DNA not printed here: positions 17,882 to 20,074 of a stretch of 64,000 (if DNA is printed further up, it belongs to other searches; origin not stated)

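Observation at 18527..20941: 379-bp near-identical segment of mnmG duplicated immediately upstream of mnmG, forming a chimeric degenerate MnmG-like ORF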

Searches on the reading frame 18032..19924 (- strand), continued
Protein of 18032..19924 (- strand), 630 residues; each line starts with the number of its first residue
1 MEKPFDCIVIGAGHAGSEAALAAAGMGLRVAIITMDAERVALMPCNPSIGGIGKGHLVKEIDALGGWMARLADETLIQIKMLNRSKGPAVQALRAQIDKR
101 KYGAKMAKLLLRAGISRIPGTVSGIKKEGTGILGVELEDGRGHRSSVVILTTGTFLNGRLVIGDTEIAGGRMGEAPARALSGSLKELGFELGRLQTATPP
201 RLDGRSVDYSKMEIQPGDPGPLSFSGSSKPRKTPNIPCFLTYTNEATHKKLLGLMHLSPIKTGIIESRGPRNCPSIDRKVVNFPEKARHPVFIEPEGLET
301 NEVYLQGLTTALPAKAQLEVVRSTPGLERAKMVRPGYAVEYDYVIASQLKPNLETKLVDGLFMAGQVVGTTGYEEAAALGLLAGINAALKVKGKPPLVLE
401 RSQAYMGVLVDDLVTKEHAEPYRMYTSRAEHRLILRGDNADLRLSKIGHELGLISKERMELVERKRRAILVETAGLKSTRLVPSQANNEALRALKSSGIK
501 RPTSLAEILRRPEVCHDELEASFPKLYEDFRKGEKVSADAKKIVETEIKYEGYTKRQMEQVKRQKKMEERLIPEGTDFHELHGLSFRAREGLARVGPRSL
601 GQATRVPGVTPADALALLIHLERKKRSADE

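Call 14: find_homologous_proteins(query=window:18032-19924:-, max_evalue=1e-100)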
Query window:18032-19924:- (630 aa): 8000 proteins with E <= 1e-100 among 8000 candidates; the best 120 are listed.
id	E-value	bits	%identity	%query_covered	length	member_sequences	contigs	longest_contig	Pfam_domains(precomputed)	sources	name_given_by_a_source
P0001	0.0e+0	1384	100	100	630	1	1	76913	PF07992.21,PF21680.3,PF01134.29,PF13932.16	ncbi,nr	ncbi:MAG: tRNA uridine-5-carboxymethylaminomethyl(34) synthesis enzyme MnmG [Actinomycetota bacteriu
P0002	1.4e-249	848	61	99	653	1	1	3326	PF00890.31,PF07992.21,PF21680.3,PF01134.29,PF13932.16,PF12831.14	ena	-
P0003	3.0e-243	827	61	99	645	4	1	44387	PF21680.3,PF01134.29,PF13932.16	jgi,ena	-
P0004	9.4e-222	756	56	99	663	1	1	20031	PF07992.21,PF21680.3,PF01134.29,PF13932.16,PF12831.14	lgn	-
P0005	5.5e-221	753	57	99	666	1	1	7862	PF00890.31,PF21680.3,PF01134.29,PF13932.16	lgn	-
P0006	2.6e-219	748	56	99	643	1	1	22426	PF07992.21,PF21680.3,PF01134.29,PF13932.16,PF12831.14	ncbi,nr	ncbi:MAG: tRNA uridine-5-carboxymethylaminomethyl(34) synthesis enzyme MnmG [Firmicutes bacterium]|n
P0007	6.0e-219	746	58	99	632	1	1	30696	PF00890.31,PF07992.21,PF21680.3,PF01134.29,PF13932.16,PF12831.14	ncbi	-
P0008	3.2e-217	741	56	100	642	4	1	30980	PF07992.21,PF21680.3,PF01134.29,PF13932.16,PF12831.14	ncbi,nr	ncbi:MAG: tRNA uridine-5-carboxymethylaminomethyl(34) synthesis enzyme MnmG [Actinomycetota bacteriu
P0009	7.5e-216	736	55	99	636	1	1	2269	PF07992.21,PF21680.3,PF01134.29,PF13932.16,PF12831.14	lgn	-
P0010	1.0e-215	736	55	99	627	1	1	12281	PF01266.31,PF00890.31,PF07992.21,PF21680.3,PF01134.29,PF13932.16,PF12831.14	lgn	-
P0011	5.3e-214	730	54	99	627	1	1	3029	PF21680.3,PF01134.29,PF13932.16,PF12831.14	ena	-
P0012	3.4e-213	727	55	99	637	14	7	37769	PF07992.21,PF21680.3,PF01134.29,PF13932.16,PF12831.14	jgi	-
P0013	3.6e-213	727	54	99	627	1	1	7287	PF21680.3,PF01134.29,PF13932.16,PF12831.14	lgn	-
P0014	5.4e-212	723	55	99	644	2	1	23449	PF00890.31,PF07992.21,PF13738.13,PF21680.3,PF01134.29,PF13932.16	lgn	-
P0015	1.3e-211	722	54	99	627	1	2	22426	PF21680.3,PF01134.29,PF13932.16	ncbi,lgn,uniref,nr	ncbi:tRNA uridine-5-carboxymethylaminomethyl(34) synthesis enzyme MnmG [Candidatus Hakubella thermal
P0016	4.1e-211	721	54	99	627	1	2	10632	PF21680.3,PF01134.29,PF13932.16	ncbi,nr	ncbi:MAG: tRNA uridine 5-carboxymethylaminomethyl modification enzyme MnmG [Actinobacteria bacterium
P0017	1.2e-210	719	54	99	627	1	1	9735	PF21680.3,PF01134.29,PF13932.16,PF12831.14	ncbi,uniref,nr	ncbi:tRNA uridine 5-carboxymethylaminomethyl modification enzyme [Candidatus Hakubella thermalkaliph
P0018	1.0e-209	716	54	100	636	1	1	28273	PF01266.31,PF07992.21,PF21680.3,PF01134.29,PF13932.16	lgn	-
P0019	2.6e-209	715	54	99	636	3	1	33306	PF07992.21,PF21680.3,PF01134.29,PF13932.16,PF12831.14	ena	-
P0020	3.4e-209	714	55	99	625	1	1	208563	PF21680.3,PF01134.29,PF13932.16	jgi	jgi:tRNA uridine 5-carboxymethylaminomethyl modification enzyme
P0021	3.4e-209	714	54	98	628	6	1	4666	PF00890.31,PF07992.21,PF21680.3,PF01134.29,PF13932.16,PF12831.14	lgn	-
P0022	3.7e-209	714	54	99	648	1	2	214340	PF00890.31,PF21680.3,PF01134.29,PF13932.16,PF12831.14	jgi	-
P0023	1.2e-208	712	54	99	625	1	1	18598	PF21680.3,PF01134.29,PF13932.16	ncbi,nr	ncbi:MAG: tRNA uridine-5-carboxymethylaminomethyl(34) synthesis enzyme MnmG [Actinomycetota bacteriu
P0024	1.6e-208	712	54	99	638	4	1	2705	PF00890.31,PF21680.3,PF01134.29,PF13932.16,PF12831.14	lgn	-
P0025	2.9e-208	711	53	99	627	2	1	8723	PF21680.3,PF01134.29,PF13932.16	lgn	-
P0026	1.0e-207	709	54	99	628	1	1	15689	PF07992.21,PF21680.3,PF01134.29,PF13932.16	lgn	-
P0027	2.8e-207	708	54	99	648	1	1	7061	PF00890.31,PF07992.21,PF21680.3,PF01134.29,PF13932.16,PF12831.14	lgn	-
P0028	5.3e-207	707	52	99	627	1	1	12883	PF00890.31,PF07992.21,PF21680.3,PF01134.29,PF13932.16,PF12831.14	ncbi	ncbi:tRNA uridine-5-carboxymethylaminomethyl(34) synthesis enzyme MnmG [Actinomycetota bacterium]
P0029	8.3e-207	706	55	99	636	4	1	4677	PF21680.3,PF01134.29,PF13932.16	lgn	-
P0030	9.2e-207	706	53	99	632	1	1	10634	PF21680.3,PF01134.29,PF13932.16,PF12831.14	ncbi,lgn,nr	ncbi:MAG: tRNA uridine-5-carboxymethylaminomethyl(34) synthesis enzyme MnmG [Actinobacteria bacteriu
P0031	1.6e-206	705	54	99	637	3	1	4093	PF00890.31,PF21680.3,PF01134.29,PF13932.16,PF12831.14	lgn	-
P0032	1.8e-206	705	52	99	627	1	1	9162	PF07992.21,PF21680.3,PF01134.29,PF13932.16,PF12831.14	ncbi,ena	-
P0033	5.8e-206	704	52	99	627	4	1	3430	PF00890.31,PF07992.21,PF21680.3,PF01134.29,PF13932.16,PF12831.14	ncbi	-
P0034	4.4e-205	701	52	99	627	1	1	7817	PF07992.21,PF21680.3,PF01134.29,PF13932.16,PF12831.14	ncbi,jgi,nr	ncbi:MAG: tRNA uridine-5-carboxymethylaminomethyl(34) synthesis enzyme MnmG [Actinomycetota bacteriu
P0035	4.4e-205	701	52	99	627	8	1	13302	PF07992.21,PF21680.3,PF01134.29,PF13932.16,PF12831.14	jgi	-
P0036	1.1e-204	699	50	99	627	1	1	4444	PF07992.21,PF21680.3,PF01134.29,PF13932.16,PF12831.14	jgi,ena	-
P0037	3.0e-204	698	52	98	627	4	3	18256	PF21680.3,PF01134.29,PF13932.16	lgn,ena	-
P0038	7.5e-204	697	55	99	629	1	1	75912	PF21680.3,PF01134.29,PF13932.16,PF12831.14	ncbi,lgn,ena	-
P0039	8.2e-204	696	50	99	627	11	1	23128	PF07992.21,PF21680.3,PF01134.29,PF13932.16,PF12831.14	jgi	-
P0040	1.0e-203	696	51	98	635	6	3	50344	PF21680.3,PF01134.29,PF13932.16,PF12831.14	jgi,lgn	-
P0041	1.6e-203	695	52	99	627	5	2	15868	PF21680.3,PF01134.29,PF13932.16,PF12831.14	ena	-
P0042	2.2e-203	695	52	98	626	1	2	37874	PF07992.21,PF21680.3,PF01134.29,PF13932.16,PF12831.14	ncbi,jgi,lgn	-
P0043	2.2e-203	695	51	99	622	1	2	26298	PF21680.3,PF01134.29,PF13932.16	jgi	jgi:tRNA uridine 5-carboxymethylaminomethyl modification enzyme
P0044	2.6e-203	695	54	98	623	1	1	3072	PF21680.3,PF01134.29,PF13932.16,PF12831.14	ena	-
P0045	3.0e-203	695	52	98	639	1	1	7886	PF21680.3,PF01134.29,PF13932.16,PF12831.14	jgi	jgi:tRNA uridine 5-carboxymethylaminomethyl modification enzyme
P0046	3.7e-203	694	52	98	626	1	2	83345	PF07992.21,PF21680.3,PF01134.29,PF13932.16,PF12831.14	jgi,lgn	-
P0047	4.6e-203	694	52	98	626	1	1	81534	PF07992.21,PF21680.3,PF01134.29,PF13932.16,PF12831.14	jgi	-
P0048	4.7e-203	694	51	98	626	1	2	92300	PF07992.21,PF21680.3,PF01134.29,PF13932.16,PF12831.14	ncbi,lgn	-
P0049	4.9e-203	694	52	99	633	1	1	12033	PF21680.3,PF01134.29,PF13932.16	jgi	jgi:tRNA uridine 5-carboxymethylaminomethyl modification enzyme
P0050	5.3e-203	694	51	99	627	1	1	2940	PF07992.21,PF21680.3,PF01134.29,PF13932.16,PF12831.14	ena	-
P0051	5.8e-203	694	51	99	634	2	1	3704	PF00890.31,PF07992.21,PF21680.3,PF01134.29,PF13932.16,PF12831.14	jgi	-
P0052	6.6e-203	693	52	99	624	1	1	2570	PF21680.3,PF01134.29,PF13932.16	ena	-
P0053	7.0e-203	693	52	97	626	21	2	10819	PF21680.3,PF01134.29,PF13932.16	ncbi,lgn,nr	ncbi:MAG: tRNA uridine-5-carboxymethylaminomethyl(34) synthesis enzyme MnmG [Actinobacteria bacteriu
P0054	9.3e-203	693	51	99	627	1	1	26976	PF07992.21,PF21680.3,PF01134.29,PF13932.16,PF12831.14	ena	-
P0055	1.4e-202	692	54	98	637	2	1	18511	PF07992.21,PF21680.3,PF01134.29,PF13932.16,PF12831.14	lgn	-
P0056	1.5e-202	692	52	99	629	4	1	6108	PF21680.3,PF01134.29,PF13932.16,PF12831.14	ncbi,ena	-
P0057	1.7e-202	692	53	99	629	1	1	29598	PF00890.31,PF07992.21,PF21680.3,PF01134.29,PF13932.16,PF12831.14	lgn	-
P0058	1.8e-202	692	52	98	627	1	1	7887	PF21680.3,PF01134.29,PF13932.16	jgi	jgi:tRNA uridine 5-carboxymethylaminomethyl modification enzyme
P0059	2.6e-202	692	52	98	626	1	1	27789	PF21680.3,PF01134.29,PF13932.16,PF12831.14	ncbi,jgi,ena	ncbi:MAG TPA: tRNA uridine-5-carboxymethylaminomethyl(34) synthesis enzyme MnmG [Candidatus Hydromic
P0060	3.8e-202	691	53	99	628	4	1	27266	PF07992.21,PF21680.3,PF01134.29,PF13932.16,PF12831.14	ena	-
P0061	4.4e-202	691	51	98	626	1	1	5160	PF07992.21,PF21680.3,PF01134.29,PF13932.16,PF12831.14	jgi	-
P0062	6.4e-202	690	51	98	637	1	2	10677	PF07992.21,PF21680.3,PF01134.29,PF13932.16,PF12831.14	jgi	jgi:tRNA uridine 5-carboxymethylaminomethyl modification enzyme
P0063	7.1e-202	690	52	99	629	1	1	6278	PF21680.3,PF01134.29,PF13932.16,PF12831.14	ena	-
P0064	7.1e-202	690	51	99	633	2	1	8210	PF21680.3,PF01134.29,PF13932.16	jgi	-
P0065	7.4e-202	690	53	99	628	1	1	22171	PF01266.31,PF07992.21,PF21680.3,PF01134.29,PF13932.16,PF12831.14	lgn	-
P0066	8.0e-202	690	51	99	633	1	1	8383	PF21680.3,PF01134.29,PF13932.16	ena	-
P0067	2.1e-201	688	52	99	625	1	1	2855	PF07992.21,PF21680.3,PF01134.29,PF13932.16,PF12831.14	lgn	-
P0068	2.5e-201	688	52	98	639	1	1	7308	PF21680.3,PF01134.29,PF13932.16,PF12831.14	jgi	-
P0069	2.5e-201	688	51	98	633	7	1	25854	PF21680.3,PF01134.29,PF13932.16,PF12831.14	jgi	jgi:tRNA uridine 5-carboxymethylaminomethyl modification enzyme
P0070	3.0e-201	688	51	98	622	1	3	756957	PF21680.3,PF01134.29,PF13932.16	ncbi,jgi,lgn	-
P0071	4.1e-201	688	50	99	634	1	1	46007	PF21680.3,PF01134.29,PF13932.16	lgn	-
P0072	4.1e-201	688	51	99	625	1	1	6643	PF21680.3,PF01134.29,PF13932.16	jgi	-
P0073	4.3e-201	687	52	98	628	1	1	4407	PF21680.3,PF01134.29,PF13932.16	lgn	-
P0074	4.7e-201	687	53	99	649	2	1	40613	PF07992.21,PF21680.3,PF01134.29,PF13932.16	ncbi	-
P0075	4.7e-201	687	53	99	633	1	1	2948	PF21680.3,PF01134.29,PF13932.16,PF12831.14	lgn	-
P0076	6.5e-201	687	53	99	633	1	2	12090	PF21680.3,PF01134.29,PF13932.16,PF12831.14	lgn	-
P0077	2.1e-200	685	51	98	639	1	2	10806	PF21680.3,PF01134.29,PF13932.16,PF12831.14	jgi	jgi:tRNA uridine 5-carboxymethylaminomethyl modification enzyme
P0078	2.3e-200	685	51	98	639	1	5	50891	PF21680.3,PF01134.29,PF13932.16,PF12831.14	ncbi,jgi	jgi:tRNA uridine 5-carboxymethylaminomethyl modification enzyme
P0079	2.7e-200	685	50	99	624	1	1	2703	PF21680.3,PF01134.29,PF13932.16,PF12831.14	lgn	-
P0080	2.9e-200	685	50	99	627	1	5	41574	PF07992.21,PF21680.3,PF01134.29,PF13932.16,PF12831.14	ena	-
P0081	5.1e-200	684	50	99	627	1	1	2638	PF07992.21,PF21680.3,PF01134.29,PF13932.16,PF12831.14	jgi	-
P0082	5.5e-200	684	50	99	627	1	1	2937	PF07992.21,PF21680.3,PF01134.29,PF13932.16,PF12831.14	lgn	-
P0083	6.2e-200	684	52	99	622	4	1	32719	PF00890.31,PF07992.21,PF21680.3,PF01134.29,PF13932.16,PF12831.14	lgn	-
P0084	6.3e-200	684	51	100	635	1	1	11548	PF21680.3,PF01134.29,PF13932.16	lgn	-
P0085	7.6e-200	683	50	99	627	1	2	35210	PF07992.21,PF21680.3,PF01134.29,PF13932.16,PF12831.14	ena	-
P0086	1.4e-199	682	51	98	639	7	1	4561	PF21680.3,PF01134.29,PF13932.16,PF12831.14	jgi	-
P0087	1.9e-199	682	52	99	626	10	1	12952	PF07992.21,PF21680.3,PF01134.29,PF13932.16,PF12831.14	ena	-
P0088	2.5e-199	682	51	99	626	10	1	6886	PF21680.3,PF01134.29,PF13932.16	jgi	-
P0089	2.7e-199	682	50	99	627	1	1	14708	PF07992.21,PF21680.3,PF01134.29,PF13932.16,PF12831.14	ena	-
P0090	2.8e-199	681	51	99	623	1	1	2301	PF07992.21,PF21680.3,PF01134.29,PF13932.16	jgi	jgi:tRNA uridine 5-carboxymethylaminomethyl modification enzyme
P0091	3.3e-199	681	53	99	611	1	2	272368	PF07992.21,PF13738.13,PF21680.3,PF01134.29,PF13932.16,PF12831.14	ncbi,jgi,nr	ncbi:MAG: tRNA uridine-5-carboxymethylaminomethyl(34) synthesis enzyme MnmG [Actinobacteria bacteriu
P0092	3.4e-199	681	51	99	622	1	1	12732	PF07992.21,PF21680.3,PF01134.29,PF13932.16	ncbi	-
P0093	3.6e-199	681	52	98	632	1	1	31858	PF21680.3,PF01134.29,PF13932.16,PF12831.14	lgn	-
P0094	3.8e-199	681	51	99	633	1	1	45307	PF21680.3,PF01134.29,PF13932.16,PF12831.14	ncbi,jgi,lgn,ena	-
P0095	4.5e-199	681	52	98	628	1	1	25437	PF00890.31,PF21680.3,PF01134.29,PF13932.16,PF12831.14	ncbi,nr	ncbi:MAG: tRNA uridine-5-carboxymethylaminomethyl(34) synthesis enzyme MnmG [Actinobacteria bacteriu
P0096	5.0e-199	681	52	98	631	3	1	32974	PF00890.31,PF21680.3,PF01134.29,PF13932.16,PF12831.14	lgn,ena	-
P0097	5.3e-199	681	51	99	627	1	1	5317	PF07992.21,PF21680.3,PF01134.29,PF13932.16,PF12831.14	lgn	-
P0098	6.0e-199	680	51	99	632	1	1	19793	PF21680.3,PF01134.29,PF13932.16,PF12831.14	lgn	-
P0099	6.0e-199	680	51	98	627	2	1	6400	PF21680.3,PF01134.29,PF13932.16,PF12831.14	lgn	-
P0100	6.2e-199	680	51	98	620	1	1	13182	PF21680.3,PF01134.29,PF13932.16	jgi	jgi:tRNA uridine 5-carboxymethylaminomethyl modification enzyme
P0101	6.4e-199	680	51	98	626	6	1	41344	PF07992.21,PF21680.3,PF01134.29,PF13932.16,PF12831.14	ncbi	-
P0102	9.1e-199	680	52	99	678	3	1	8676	PF07992.21,PF21680.3,PF01134.29,PF13932.16,PF12831.14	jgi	-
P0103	1.0e-198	680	51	99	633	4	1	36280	PF21680.3,PF01134.29,PF13932.16,PF12831.14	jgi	-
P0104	1.2e-198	679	51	98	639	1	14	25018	PF21680.3,PF01134.29,PF13932.16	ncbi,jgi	jgi:tRNA uridine 5-carboxymethylaminomethyl modification enzyme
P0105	1.5e-198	679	51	98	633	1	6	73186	PF21680.3,PF01134.29,PF13932.16,PF12831.14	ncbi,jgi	jgi:tRNA uridine 5-carboxymethylaminomethyl modification enzyme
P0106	1.5e-198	679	51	98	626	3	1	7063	PF07992.21,PF21680.3,PF01134.29,PF13932.16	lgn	-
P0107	2.1e-198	679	50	99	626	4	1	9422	PF21680.3,PF01134.29,PF13932.16,PF12831.14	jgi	-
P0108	2.3e-198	678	50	99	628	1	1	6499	PF21680.3,PF01134.29,PF13932.16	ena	-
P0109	2.3e-198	678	50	98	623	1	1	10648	PF07992.21,PF21680.3,PF01134.29,PF13932.16,PF12831.14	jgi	-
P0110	2.4e-198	678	50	99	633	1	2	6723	PF21680.3,PF01134.29,PF13932.16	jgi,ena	-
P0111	2.4e-198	678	51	99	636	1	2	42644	PF21680.3,PF01134.29,PF13932.16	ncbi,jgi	-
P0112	2.6e-198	678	50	98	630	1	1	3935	PF21680.3,PF01134.29,PF13932.16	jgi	jgi:tRNA uridine 5-carboxymethylaminomethyl modification enzyme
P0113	3.3e-198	678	52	99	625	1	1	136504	PF07992.21,PF21680.3,PF01134.29,PF13932.16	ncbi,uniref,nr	ncbi:tRNA uridine-5-carboxymethylaminomethyl(34) synthesis enzyme MnmG [Natroniella sulfidigena]|uni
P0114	4.0e-198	678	51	99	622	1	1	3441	PF00890.31,PF07992.21,PF21680.3,PF01134.29,PF13932.16,PF12831.14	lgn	-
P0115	4.3e-198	678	51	99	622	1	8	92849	PF00890.31,PF07992.21,PF21680.3,PF01134.29,PF13932.16,PF12831.14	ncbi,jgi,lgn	-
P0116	4.6e-198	677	51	98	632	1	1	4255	PF21680.3,PF01134.29,PF13932.16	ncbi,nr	ncbi:MAG: tRNA uridine-5-carboxymethylaminomethyl(34) synthesis enzyme MnmG [Actinobacteria bacteriu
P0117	4.8e-198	677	50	98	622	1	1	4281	PF21680.3,PF01134.29,PF13932.16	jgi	-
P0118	6.4e-198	677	50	99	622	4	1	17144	PF21680.3,PF01134.29,PF13932.16,PF12831.14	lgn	-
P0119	7.6e-198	677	51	98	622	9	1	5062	PF07992.21,PF21680.3,PF01134.29,PF13932.16,PF12831.14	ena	-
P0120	1.1e-197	676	52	98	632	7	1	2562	PF07992.21,PF21680.3,PF01134.29,PF13932.16,PF12831.14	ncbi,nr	ncbi:MAG: tRNA uridine-5-carboxymethylaminomethyl(34) synthesis enzyme MnmG [Actinobacteria bacteriu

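Call 17: find_encoding_contigs(protein=P0003, flank=6000, max_places=4)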
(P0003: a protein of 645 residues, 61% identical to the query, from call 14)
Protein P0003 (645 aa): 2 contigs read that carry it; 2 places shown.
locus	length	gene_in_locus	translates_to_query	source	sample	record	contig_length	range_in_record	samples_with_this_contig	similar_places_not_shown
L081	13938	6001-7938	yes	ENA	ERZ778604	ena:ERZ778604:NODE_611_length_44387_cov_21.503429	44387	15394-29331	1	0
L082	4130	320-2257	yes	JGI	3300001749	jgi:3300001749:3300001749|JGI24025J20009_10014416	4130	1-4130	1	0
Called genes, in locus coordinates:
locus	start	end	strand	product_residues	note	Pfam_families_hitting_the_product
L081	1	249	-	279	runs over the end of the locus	PF02518:HATPase_c, PF01978:TrmB (faint)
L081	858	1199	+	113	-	PF00825:Ribonuclease_P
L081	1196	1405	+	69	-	PF01809:YidD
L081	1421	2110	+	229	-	PF02096:60KD_IMP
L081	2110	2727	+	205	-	PF14804:Jag_N, PF13083:KH_KhpA-B, PF01424:R3H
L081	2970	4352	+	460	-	PF10396:TrmE_N, PF12631:MnmE_helical, PF03193:RsgA_GTPase (faint), PF01926:MMR_HSR1, PF02421:FeoB_N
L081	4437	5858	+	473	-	PF01134:GIDA, PF07992:Pyr_redox_2 (faint)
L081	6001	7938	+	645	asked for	PF01134:GIDA, PF21680:GIDA_C_1st, PF13932:SAM_GIDA_C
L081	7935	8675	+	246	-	PF02527:GidB, PF13847:Methyltransf_31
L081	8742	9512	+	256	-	PF00142:Fer4_NifH, PF01656:CbiA, PF02374:ArsA_ATPase, PF06564:CBP_BcsQ, PF09140:MipZ, PF10609:ParA, PF13614:AAA_31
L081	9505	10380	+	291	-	PF02195:ParB_N, PF17762:HTH_ParB, PF23552:ParB_C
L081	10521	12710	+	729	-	-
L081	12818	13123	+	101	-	PF12732:YtxH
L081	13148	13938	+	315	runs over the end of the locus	PF01820:Dala_Dala_lig_N, PF01071:GARS_A (weak), PF02655:ATP-grasp_3, PF02786:CPSase_L_D2, PF02222:ATP-grasp (weak), PF07478:Dala_Dala_lig_C, PF13535:ATP-grasp_4 (faint)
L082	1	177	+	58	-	?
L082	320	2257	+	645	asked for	PF01134:GIDA, PF21680:GIDA_C_1st, PF13932:SAM_GIDA_C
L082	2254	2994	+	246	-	PF02527:GidB, PF13847:Methyltransf_31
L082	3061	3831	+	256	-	PF00142:Fer4_NifH, PF01656:CbiA, PF02374:ArsA_ATPase, PF06564:CBP_BcsQ, PF09140:MipZ, PF10609:ParA, PF13614:AAA_31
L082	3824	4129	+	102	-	?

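Call 25: find_encoding_contigs(protein=P0002, flank=6000, max_places=4)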
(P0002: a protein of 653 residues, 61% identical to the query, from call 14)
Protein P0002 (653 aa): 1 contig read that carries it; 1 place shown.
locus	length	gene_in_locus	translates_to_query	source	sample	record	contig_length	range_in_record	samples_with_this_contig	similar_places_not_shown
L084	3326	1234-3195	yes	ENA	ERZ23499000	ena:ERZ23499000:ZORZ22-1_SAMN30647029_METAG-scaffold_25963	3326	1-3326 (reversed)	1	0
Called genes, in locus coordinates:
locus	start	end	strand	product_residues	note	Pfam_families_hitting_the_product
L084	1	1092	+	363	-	?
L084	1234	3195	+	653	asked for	PF00890:FAD_binding_2 (faint), PF01134:GIDA, PF07992:Pyr_redox_2 (weak), PF12831:FAD_oxidored, PF21680:GIDA_C_1st, PF13932:SAM_GIDA_C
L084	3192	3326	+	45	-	?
